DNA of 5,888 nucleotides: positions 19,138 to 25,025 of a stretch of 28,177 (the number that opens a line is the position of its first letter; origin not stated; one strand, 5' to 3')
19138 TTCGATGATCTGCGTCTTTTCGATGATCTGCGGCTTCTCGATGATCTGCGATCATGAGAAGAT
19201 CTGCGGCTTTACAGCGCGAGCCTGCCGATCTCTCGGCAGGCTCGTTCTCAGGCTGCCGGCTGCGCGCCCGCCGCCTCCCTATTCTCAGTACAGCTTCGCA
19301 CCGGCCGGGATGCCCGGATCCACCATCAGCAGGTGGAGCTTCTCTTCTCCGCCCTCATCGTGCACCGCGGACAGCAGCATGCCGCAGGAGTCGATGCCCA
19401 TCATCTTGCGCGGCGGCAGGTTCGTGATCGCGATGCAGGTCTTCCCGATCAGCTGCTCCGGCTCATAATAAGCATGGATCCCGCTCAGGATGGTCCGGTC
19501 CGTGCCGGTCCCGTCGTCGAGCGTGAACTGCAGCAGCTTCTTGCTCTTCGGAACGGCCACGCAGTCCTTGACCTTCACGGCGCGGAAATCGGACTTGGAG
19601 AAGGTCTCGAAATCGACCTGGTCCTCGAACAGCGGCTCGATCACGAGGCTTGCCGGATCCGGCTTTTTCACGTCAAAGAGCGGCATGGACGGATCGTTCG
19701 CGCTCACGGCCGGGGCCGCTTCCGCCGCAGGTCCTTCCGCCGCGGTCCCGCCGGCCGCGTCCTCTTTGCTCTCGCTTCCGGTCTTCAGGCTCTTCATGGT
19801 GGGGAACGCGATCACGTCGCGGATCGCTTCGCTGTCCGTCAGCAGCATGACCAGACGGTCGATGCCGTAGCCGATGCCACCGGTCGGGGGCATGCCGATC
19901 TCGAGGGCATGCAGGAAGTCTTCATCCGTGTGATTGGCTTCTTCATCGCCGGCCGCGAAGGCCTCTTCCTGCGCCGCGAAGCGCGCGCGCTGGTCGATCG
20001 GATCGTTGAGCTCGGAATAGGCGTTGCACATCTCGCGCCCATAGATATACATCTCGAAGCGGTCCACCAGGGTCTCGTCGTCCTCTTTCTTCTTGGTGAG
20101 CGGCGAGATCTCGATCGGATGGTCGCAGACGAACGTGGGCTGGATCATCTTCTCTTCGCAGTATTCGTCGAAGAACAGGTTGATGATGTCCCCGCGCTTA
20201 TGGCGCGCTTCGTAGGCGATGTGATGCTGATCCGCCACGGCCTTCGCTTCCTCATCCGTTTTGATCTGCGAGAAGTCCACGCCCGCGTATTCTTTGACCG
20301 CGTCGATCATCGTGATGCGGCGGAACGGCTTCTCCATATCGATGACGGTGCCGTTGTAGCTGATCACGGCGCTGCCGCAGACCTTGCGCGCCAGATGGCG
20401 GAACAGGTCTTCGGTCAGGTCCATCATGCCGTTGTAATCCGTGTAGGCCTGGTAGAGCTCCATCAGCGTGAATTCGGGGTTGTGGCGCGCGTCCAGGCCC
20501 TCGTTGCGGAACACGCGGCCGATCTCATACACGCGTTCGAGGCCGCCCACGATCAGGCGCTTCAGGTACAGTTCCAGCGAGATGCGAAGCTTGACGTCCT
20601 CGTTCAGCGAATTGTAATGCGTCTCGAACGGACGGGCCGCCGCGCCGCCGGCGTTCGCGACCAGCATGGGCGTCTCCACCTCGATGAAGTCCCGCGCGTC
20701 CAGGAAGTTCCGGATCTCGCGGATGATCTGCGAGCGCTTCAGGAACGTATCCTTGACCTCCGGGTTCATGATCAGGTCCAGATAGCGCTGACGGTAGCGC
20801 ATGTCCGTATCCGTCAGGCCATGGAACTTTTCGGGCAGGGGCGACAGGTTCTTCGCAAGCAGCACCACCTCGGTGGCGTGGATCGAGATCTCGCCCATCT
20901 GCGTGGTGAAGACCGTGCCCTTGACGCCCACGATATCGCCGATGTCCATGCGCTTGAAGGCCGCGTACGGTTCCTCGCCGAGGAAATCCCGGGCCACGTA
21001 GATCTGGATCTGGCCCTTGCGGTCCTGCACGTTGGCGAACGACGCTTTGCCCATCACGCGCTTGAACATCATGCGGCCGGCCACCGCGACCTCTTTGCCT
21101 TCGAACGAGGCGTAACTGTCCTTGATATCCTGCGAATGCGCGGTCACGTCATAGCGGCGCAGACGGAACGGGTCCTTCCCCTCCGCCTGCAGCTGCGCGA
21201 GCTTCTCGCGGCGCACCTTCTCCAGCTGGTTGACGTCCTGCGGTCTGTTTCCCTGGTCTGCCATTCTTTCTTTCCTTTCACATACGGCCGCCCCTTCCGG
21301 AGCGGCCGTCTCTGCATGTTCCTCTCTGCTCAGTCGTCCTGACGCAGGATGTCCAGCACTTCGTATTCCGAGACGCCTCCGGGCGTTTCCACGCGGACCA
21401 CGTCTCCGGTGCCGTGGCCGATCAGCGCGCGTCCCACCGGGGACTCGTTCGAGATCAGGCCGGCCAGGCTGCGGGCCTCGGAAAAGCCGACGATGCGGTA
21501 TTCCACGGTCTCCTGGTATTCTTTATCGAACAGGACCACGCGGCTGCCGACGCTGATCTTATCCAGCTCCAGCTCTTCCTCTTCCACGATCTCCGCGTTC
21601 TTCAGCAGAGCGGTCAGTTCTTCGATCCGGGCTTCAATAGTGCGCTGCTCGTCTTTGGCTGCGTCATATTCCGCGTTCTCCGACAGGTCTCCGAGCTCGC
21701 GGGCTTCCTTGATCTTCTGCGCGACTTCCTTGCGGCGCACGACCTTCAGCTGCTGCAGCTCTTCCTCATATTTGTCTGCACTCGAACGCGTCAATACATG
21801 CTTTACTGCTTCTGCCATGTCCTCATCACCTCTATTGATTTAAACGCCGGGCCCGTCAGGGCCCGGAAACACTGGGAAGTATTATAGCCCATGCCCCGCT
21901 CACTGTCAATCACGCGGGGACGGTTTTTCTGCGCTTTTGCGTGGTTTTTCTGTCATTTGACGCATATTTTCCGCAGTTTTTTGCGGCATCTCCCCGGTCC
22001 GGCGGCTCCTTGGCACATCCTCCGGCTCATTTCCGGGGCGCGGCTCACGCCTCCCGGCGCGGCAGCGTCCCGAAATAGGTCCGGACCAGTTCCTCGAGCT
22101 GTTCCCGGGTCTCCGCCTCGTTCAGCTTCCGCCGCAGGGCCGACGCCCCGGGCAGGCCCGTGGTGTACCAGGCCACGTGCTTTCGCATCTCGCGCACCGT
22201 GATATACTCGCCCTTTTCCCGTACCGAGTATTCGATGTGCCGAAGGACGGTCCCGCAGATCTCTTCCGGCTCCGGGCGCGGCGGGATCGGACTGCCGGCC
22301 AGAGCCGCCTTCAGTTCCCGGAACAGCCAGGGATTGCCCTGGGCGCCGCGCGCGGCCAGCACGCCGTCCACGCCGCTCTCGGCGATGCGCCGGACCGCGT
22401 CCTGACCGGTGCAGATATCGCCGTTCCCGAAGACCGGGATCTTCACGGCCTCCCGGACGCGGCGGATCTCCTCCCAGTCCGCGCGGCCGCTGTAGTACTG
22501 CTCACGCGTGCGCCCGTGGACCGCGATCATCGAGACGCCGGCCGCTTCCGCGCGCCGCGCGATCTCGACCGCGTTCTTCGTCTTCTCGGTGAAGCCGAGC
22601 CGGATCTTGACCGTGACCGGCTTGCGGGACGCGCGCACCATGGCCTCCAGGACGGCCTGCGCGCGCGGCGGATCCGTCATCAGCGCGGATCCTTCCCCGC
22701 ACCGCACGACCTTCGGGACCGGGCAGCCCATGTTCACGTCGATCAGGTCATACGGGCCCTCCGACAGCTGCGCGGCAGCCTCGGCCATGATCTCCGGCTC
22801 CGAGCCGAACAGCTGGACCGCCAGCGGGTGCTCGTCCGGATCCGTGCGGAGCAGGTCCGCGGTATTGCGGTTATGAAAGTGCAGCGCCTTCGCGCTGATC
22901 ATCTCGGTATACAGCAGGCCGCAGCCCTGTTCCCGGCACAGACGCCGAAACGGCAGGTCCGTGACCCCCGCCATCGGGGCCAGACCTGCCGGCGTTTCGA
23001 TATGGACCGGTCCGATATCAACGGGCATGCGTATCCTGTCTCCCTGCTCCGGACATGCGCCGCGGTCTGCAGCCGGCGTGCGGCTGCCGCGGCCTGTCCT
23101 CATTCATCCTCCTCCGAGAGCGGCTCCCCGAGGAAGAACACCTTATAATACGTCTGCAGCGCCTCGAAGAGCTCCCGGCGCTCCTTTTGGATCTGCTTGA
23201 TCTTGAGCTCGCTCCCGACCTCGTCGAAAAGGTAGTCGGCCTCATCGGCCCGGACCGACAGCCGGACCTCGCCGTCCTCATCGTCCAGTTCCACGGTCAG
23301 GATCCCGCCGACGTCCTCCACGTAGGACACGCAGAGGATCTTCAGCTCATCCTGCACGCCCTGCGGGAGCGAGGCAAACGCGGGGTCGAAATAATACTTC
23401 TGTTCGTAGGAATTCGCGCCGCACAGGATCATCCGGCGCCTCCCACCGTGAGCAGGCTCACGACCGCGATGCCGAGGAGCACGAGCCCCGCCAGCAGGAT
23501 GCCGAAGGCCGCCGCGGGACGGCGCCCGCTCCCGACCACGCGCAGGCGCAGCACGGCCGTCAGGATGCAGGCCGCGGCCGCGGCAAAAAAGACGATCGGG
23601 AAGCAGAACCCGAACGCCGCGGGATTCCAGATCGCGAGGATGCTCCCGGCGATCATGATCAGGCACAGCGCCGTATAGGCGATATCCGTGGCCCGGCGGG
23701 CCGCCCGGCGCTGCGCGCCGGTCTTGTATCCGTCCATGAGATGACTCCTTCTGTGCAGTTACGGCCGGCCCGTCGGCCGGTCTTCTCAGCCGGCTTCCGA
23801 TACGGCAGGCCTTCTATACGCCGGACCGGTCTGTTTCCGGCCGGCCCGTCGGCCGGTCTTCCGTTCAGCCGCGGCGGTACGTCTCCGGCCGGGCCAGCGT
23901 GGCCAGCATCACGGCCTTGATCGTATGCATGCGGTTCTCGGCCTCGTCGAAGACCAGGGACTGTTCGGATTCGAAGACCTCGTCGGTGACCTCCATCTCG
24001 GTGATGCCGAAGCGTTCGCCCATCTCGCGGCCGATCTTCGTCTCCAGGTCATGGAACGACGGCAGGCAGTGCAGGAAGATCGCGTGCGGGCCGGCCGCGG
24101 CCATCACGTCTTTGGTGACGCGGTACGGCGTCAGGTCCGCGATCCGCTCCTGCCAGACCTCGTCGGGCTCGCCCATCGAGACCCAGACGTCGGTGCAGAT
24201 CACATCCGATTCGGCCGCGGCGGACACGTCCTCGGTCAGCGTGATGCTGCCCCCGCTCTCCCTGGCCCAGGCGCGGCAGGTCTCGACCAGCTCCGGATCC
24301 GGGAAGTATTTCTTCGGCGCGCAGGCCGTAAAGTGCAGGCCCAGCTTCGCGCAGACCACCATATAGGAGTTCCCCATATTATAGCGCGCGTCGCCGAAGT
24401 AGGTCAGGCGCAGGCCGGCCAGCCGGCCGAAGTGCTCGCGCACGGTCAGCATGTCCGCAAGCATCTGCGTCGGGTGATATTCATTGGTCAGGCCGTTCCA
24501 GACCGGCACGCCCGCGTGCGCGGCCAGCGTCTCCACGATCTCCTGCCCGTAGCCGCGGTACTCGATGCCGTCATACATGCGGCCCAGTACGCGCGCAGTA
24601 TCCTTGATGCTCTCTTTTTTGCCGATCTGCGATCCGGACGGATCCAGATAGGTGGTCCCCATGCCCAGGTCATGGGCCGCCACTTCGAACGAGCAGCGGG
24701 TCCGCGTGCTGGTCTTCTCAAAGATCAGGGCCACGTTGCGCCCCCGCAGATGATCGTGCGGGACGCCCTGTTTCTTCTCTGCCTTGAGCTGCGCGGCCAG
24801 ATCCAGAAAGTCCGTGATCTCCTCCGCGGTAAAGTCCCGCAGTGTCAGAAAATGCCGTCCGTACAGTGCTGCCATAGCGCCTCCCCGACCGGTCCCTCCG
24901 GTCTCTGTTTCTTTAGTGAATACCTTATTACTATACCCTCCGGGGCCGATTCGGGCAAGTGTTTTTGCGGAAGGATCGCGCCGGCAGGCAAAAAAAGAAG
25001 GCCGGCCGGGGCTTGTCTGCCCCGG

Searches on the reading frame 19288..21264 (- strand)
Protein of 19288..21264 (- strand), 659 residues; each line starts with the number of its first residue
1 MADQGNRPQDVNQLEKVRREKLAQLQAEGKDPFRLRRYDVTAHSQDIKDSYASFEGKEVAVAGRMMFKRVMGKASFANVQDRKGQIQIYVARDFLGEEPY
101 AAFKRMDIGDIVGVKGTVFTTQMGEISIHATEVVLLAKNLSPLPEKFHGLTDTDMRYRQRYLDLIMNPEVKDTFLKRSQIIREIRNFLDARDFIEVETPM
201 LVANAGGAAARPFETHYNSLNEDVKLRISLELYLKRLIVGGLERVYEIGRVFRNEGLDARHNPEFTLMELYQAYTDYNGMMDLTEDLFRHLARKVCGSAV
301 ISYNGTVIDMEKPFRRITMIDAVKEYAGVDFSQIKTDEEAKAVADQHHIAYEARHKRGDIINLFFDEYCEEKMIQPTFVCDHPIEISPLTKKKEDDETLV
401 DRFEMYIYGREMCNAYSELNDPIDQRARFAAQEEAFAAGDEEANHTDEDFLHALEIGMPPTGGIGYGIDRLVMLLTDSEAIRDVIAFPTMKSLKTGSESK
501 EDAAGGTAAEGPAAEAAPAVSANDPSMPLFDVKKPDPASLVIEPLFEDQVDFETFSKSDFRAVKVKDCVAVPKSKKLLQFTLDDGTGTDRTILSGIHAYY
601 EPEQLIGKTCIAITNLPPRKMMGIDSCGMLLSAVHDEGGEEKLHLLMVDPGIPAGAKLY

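Call 15: search_protein_families(library=pfam, proteins=[window:19288-21264:-], max_evalue=0.001)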
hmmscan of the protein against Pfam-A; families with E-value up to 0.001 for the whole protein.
window:19288-21264:- (659 aa): 4 families
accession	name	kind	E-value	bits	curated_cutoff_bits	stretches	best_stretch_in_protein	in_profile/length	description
PF00152.25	tRNA-synt_2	-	7.7e-98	327.8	25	1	153-490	2-307/308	tRNA synthetases class II (D, K and N)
PF01588.26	tRNA_bind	-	8.2e-22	77.6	27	1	561-656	2-95/96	Putative tRNA binding domain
PF01336.31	tRNA_anti-codon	-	1.3e-16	60.7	27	1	59-136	1-75/75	OB-fold nucleic acid binding domain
PF01409.25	tRNA-synt_2d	-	3.7e-05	23.8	19.8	0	245-297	105-155/246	tRNA synthetases class II core domain (F)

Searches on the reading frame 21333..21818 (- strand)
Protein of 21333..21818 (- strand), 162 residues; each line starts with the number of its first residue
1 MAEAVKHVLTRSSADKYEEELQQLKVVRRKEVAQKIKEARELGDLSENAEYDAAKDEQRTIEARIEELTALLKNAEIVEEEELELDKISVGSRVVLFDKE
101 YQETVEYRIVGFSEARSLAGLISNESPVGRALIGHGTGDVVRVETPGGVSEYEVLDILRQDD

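Call 15: search_protein_families(library=pfam, proteins=[window:21333-21818:-], max_evalue=0.001)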
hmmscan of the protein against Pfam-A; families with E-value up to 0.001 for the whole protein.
window:21333-21818:- (162 aa): 2 families
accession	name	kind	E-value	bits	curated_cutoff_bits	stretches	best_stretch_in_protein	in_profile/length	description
PF03449.20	GreA_GreB_N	-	1.3e-26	93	24.5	1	8-77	2-71/71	Transcription elongation factor, N-terminal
PF01272.25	GreA_GreB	-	7.1e-22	77.6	26.9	1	86-157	4-75/77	Transcription elongation factor, GreA/GreB, C-term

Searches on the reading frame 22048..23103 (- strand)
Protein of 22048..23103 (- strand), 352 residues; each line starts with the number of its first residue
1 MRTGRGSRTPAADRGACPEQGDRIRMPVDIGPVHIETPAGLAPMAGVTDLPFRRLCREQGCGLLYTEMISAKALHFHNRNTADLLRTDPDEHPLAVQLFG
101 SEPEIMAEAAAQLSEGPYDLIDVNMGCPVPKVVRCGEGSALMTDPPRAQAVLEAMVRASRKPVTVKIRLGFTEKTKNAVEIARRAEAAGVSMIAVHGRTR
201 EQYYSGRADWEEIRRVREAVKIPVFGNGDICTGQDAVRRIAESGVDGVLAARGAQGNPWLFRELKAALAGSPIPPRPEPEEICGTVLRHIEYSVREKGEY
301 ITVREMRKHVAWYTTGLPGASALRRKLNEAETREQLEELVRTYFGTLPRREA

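Call 15: search_protein_families(library=pfam, proteins=[window:22048-23103:-], max_evalue=0.001)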
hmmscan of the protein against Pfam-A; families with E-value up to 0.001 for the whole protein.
window:22048-23103:- (352 aa): 4 families
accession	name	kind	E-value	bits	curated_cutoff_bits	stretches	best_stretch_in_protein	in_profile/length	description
PF01207.24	Dus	-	1.7e-94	316.9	20.4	1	41-341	2-303/311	Dihydrouridine synthase (Dus)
PF01180.27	DHO_dh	-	0.00015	21.5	27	0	104-196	107-192/291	Dihydroorotate dehydrogenase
PF13714.12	PEP_mutase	-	0.00034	20.7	31.5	0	150-220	59-132/240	Phosphoenolpyruvate phosphomutase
PF02581.23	TMP-TENI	-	0.0005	19.9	27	1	156-250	85-176/180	Thiamine monophosphate synthase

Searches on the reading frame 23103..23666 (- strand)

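Call 15: search_protein_families(library=pfam, proteins=[window:23103-23666:-], max_evalue=0.001)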
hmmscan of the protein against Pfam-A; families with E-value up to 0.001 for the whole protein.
window:23103-23666:- (188 aa): 1 family
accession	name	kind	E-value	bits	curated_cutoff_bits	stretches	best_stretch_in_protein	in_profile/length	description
PF19642.4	DUF6145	-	3e-33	114.8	27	1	77-182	6-110/115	Family of unknown function (DUF6145)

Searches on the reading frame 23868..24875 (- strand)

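Call 15: search_protein_families(library=pfam, proteins=[window:23868-24875:-], max_evalue=0.001)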
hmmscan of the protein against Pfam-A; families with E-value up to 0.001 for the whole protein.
window:23868-24875:- (336 aa): 2 families
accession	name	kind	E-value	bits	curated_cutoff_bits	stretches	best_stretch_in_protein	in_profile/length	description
PF02729.26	OTCace_N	-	9.2e-51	172.3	29.9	1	7-147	1-148/148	Aspartate/ornithine carbamoyltransferase, carbamoyl-P binding domain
PF00185.30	OTCace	-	1.7e-49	168.3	29.4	1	154-325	2-156/157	Aspartate/ornithine carbamoyltransferase, Asp/Orn binding domain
